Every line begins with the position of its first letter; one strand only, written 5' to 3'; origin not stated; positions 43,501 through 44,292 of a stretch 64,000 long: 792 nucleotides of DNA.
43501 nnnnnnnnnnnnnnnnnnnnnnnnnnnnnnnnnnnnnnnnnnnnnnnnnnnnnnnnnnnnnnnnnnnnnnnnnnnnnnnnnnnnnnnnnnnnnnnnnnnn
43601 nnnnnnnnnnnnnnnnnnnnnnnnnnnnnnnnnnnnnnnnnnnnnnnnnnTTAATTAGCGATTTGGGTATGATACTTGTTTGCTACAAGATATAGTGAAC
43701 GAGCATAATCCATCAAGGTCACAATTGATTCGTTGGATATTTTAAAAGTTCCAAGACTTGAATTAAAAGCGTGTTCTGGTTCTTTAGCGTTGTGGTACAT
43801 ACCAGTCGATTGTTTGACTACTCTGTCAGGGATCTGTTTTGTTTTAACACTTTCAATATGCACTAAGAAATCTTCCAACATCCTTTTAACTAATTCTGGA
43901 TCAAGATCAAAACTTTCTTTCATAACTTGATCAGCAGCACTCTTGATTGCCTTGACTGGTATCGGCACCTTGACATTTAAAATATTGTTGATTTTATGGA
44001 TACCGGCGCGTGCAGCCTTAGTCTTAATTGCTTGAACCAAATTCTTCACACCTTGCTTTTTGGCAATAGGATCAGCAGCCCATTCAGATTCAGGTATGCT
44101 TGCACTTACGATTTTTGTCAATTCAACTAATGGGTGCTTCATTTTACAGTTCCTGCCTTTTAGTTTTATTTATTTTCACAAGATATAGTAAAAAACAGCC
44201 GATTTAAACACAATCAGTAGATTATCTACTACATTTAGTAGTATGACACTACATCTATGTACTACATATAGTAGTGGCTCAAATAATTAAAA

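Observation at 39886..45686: RNA-end processing cluster: CYTH, deaminase, tRNA-binding-domain::Rnl2 ligase, kinase-fold protein and Rnl1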

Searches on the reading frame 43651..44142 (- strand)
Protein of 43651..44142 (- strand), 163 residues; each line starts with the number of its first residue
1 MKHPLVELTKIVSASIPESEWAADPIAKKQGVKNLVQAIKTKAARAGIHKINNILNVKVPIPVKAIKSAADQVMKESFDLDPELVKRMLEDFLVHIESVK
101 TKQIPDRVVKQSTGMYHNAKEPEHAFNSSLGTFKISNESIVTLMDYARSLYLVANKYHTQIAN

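Call 3: search_protein_families(library=pfam, proteins=[window:43651-44142:-], max_evalue=0.1)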
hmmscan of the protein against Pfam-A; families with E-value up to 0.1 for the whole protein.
window:43651-44142:- (163 aa): 1 family
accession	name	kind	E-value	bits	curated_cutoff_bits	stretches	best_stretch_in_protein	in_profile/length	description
PF12789.12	PTR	-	0.089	13.3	27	0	32-61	14-43/60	Phage tail repeat like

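Call 4: search_protein_families(library=phrogs, proteins=[window:43651-44142:-], max_evalue=0.01)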
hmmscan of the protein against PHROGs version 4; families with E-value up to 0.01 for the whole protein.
window:43651-44142:- (163 aa): 0 families

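Call 43: search_protein_families(library=ncbifam, proteins=[window:43651-44142:-], max_evalue=0.01)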
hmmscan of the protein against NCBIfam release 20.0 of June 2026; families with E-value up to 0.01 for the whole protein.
window:43651-44142:- (163 aa): 0 families

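Call 85: find_homologous_proteins(query=window:43651-44142:-, max_evalue=0.001)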
Query window:43651-44142:- (163 aa): 21 proteins with E <= 0.001 among 36 candidates.
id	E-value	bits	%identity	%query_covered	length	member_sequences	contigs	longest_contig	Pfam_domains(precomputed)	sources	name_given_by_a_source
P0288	8.4e-98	342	99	100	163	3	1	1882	-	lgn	-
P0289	2.6e-88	311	89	100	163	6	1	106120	-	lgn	-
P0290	1.0e-85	303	87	100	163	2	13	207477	-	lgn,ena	-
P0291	2.8e-75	269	78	100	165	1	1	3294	-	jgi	jgi:hypothetical protein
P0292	4.3e-73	262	74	99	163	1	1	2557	-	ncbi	-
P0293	4.5e-73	262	77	99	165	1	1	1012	-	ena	-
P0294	7.7e-71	255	74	99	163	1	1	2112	-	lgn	-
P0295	5.4e-70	252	73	99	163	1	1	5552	-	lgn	-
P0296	1.8e-68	247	69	100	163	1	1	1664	-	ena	-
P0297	2.8e-68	246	69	100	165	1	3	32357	-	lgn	-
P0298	9.6e-68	245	71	99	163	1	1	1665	-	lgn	-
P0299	1.3e-67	244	68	99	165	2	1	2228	-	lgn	-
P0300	1.4e-66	241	68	100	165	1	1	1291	-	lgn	-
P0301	3.3e-66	240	69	99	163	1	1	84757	-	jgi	jgi:hypothetical protein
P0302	5.6e-66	239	68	99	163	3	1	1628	-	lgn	-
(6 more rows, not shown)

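Call 93: predict_structure(alignment_id=A5)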
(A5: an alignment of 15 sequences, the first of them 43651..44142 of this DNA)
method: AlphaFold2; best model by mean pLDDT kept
length: 163 residues; sequences in the alignment: 15
mean_pLDDT: 77.7   pTM: 0.71
mean pLDDT of the five models: 77.7, 77.0, 76.7, 76.5, 75.9
residues with pLDDT >= 90: 25; 70-90: 95; 50-70: 39; < 50: 4
segments of 3 or more residues with pLDDT < 50: 43-45
pLDDT, mean of each block of 10 residues (from residue 1): 84 88 82 83 54 77 92 87 89 91 69 52 52 78 87 84 64
secondary structure, 60 per line:
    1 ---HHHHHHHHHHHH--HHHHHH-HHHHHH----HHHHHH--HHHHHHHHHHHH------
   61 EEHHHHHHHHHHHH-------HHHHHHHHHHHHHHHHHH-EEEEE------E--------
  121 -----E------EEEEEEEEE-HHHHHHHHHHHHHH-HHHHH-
elements in order: H4-15 H18-23 H25-30 H35-40 H43-54 H63-74 H82-99 E101-105 E133-141 H143-156 H158-162
